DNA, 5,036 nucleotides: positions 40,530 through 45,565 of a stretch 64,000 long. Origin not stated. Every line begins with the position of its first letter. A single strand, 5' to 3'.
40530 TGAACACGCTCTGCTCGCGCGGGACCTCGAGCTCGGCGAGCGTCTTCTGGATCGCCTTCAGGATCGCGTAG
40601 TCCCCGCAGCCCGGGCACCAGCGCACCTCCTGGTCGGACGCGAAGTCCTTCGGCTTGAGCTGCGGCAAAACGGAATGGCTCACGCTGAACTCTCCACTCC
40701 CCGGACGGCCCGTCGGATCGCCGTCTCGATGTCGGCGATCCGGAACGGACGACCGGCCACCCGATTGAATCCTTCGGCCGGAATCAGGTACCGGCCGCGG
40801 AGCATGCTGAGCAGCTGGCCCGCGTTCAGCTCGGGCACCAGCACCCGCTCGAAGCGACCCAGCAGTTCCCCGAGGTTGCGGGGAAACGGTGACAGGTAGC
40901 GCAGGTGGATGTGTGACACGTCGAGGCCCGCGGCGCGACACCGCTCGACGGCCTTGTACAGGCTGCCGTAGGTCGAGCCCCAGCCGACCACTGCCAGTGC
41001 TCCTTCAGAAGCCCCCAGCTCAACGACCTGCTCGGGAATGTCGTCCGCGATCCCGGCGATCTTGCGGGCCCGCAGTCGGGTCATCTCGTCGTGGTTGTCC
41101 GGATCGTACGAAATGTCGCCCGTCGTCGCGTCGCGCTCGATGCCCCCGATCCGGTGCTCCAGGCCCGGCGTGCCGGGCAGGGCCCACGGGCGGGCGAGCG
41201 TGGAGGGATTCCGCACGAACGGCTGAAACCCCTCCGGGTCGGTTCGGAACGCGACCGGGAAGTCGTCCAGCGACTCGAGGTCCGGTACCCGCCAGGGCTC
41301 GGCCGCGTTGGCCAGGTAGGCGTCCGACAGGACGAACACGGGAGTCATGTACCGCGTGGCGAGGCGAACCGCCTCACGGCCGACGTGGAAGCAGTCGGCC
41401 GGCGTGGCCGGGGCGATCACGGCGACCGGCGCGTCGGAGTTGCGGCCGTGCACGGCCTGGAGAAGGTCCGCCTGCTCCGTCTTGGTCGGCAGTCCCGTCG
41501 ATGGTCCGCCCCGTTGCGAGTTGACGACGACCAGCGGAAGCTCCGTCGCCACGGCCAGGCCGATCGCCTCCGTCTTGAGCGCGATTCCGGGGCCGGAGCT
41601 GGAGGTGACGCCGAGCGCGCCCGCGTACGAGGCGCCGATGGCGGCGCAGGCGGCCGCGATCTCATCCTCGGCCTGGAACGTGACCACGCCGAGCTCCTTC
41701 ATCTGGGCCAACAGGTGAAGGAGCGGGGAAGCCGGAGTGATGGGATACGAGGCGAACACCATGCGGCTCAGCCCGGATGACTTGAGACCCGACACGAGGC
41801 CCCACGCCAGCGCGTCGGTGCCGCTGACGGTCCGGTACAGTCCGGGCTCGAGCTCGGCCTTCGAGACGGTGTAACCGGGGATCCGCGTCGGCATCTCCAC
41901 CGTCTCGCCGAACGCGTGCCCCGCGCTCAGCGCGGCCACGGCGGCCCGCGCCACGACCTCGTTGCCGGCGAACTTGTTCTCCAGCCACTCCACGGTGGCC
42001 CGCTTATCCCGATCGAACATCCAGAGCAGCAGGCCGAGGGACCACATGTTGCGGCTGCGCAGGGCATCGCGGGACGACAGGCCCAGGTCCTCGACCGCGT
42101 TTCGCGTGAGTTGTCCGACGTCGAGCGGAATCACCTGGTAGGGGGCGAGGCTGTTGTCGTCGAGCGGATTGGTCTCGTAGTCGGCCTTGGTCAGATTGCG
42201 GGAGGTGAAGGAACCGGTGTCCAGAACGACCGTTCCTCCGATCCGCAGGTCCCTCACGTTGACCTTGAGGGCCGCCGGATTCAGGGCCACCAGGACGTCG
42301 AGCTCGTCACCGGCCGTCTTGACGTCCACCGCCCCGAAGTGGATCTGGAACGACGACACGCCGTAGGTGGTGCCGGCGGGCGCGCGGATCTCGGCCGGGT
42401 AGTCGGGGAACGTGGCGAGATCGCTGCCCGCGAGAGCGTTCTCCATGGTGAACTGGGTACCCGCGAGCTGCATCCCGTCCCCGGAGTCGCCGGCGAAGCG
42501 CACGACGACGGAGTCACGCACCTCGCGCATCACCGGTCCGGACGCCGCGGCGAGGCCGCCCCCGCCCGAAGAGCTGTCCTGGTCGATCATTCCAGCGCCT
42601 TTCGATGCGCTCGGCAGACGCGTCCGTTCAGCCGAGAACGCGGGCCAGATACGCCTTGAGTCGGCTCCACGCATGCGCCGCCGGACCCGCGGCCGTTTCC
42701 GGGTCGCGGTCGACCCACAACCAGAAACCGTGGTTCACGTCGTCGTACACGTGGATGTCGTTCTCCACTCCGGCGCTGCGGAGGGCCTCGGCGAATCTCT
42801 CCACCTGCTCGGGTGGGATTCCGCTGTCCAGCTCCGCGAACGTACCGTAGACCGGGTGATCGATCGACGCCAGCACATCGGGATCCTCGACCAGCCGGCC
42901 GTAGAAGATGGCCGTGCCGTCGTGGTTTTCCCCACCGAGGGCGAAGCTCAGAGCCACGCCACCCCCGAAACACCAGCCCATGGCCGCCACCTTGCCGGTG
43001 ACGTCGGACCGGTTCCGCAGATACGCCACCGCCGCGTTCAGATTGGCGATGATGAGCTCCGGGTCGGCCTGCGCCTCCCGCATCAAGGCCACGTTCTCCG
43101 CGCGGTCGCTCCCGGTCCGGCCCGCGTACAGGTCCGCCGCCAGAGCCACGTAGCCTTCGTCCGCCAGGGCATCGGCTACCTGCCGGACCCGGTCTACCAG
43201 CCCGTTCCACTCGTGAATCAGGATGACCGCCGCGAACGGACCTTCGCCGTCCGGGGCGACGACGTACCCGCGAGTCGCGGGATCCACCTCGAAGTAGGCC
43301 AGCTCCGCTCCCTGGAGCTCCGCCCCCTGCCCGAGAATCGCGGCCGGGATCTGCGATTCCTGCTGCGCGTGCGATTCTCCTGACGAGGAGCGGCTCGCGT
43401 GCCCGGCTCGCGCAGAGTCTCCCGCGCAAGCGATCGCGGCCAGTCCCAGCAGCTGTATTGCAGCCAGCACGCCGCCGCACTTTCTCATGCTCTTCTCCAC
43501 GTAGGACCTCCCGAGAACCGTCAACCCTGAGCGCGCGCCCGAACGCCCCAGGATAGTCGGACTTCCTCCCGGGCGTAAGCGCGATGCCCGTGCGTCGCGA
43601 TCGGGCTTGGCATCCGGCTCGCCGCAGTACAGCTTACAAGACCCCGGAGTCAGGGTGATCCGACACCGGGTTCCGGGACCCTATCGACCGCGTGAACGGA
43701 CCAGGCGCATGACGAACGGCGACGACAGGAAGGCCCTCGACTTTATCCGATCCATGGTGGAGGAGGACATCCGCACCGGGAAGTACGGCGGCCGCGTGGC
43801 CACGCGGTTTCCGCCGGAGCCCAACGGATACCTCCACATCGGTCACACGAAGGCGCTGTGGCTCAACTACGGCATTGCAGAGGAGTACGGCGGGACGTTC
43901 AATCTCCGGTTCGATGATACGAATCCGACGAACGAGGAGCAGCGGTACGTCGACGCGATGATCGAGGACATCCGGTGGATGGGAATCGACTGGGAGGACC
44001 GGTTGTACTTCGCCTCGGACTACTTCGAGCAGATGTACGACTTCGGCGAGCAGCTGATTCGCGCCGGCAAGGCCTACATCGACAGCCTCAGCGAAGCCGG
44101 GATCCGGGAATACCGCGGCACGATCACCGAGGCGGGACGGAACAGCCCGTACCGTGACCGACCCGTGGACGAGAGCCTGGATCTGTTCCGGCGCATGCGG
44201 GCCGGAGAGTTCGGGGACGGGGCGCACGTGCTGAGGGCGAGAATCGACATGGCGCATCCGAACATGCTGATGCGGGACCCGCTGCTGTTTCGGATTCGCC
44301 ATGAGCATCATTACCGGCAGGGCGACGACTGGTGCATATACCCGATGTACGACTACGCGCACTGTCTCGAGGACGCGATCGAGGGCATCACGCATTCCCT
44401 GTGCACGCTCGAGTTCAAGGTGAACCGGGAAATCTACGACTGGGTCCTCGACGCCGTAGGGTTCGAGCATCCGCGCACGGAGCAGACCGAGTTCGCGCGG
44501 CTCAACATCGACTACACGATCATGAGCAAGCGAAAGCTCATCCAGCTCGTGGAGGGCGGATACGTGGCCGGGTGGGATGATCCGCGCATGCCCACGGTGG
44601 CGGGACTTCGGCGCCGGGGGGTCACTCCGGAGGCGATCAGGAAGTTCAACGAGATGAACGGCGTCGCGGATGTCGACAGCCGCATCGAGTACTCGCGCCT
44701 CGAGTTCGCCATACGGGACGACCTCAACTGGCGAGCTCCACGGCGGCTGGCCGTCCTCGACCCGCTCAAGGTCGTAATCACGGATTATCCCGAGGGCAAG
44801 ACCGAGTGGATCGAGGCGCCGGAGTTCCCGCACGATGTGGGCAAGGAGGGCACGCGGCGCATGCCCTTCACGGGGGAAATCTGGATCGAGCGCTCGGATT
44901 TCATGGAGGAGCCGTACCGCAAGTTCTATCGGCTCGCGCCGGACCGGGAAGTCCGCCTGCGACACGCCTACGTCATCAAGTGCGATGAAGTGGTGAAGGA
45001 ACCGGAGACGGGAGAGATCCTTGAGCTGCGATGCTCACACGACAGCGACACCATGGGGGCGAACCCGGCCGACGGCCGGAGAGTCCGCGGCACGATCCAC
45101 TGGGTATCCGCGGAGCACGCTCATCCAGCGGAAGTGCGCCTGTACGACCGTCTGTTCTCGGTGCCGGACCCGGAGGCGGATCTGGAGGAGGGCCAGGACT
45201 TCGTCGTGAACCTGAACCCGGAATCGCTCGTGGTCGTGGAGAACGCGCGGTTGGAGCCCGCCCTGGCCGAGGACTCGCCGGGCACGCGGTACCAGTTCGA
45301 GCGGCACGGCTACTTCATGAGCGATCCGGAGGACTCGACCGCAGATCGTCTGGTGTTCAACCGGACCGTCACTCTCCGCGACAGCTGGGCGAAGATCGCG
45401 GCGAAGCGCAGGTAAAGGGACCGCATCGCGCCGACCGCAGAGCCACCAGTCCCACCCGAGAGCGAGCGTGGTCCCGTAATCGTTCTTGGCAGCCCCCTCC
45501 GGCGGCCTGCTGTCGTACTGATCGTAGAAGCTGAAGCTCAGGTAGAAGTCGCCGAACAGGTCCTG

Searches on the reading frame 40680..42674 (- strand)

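Call 38: search_protein_families(library=pfam, proteins=[window:40680-42674:-], max_evalue=0.00001)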
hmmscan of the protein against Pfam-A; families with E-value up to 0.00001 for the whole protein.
window:40680-42674:- (664 aa): 3 families
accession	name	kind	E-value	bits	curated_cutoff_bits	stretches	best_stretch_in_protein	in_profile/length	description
PF01855.24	POR_N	-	4.6e-51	174.2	27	1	305-514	9-218/231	Pyruvate flavodoxin/ferredoxin oxidoreductase, thiamine diP-bdg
PF01558.24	POR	-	1.7e-19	71.1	27.4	1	65-252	2-171/173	Pyruvate ferredoxin/flavodoxin oxidoreductase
PF17147.9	PFOR_II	-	1.7e-07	32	27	1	561-624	4-73/102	Pyruvate:ferredoxin oxidoreductase core domain II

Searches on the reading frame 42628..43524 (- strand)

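Call 38: search_protein_families(library=pfam, proteins=[window:42628-43524:-], max_evalue=0.00001)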
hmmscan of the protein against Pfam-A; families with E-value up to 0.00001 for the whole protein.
window:42628-43524:- (298 aa): 2 families
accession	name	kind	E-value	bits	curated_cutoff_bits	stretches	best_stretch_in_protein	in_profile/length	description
PF01738.24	DLH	-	6.6e-45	153.8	21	1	85-296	2-216/217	Dienelactone hydrolase family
PF00326.27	Peptidase_S9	-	7e-06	26.1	22.6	0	228-267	150-189/213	Prolyl oligopeptidase family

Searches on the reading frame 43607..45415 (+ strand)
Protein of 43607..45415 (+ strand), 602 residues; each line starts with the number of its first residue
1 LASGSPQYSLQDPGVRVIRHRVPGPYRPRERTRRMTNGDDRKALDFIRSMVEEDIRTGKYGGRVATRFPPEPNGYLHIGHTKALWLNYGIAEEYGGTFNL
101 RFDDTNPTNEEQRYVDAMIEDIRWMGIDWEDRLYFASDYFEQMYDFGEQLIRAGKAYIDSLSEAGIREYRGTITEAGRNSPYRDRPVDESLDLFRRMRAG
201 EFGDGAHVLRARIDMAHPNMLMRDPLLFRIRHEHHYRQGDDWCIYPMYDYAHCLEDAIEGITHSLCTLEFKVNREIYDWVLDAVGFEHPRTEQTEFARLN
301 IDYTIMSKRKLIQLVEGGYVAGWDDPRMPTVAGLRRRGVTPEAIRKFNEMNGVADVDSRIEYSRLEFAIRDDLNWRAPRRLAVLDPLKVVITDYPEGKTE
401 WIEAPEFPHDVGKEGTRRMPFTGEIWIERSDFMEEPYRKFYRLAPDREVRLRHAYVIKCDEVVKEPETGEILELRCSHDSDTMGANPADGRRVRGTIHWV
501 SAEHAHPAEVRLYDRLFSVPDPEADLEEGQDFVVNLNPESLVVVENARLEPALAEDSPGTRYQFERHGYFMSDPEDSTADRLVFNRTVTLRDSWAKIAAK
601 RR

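Call 38: search_protein_families(library=pfam, proteins=[window:43607-45415:+], max_evalue=0.00001)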
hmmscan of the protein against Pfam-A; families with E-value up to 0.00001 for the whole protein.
window:43607-45415:+ (602 aa): 3 families
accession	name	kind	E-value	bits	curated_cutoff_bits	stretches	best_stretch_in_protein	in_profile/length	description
PF00749.27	tRNA-synt_1c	-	2.3e-98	329.5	23.4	1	64-375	2-314/314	tRNA synthetases class I (E and Q), catalytic domain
PF03950.23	tRNA-synt_1c_C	-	1e-26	93.4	23.9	1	377-478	1-90/91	tRNA synthetases class I (E and Q), anti-codon binding domain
PF20974.2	tRNA-synt_1c_C2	-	5.1e-24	85.2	23.9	1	496-573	1-69/69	tRNA synthetases class I (E and Q), anti-codon binding domain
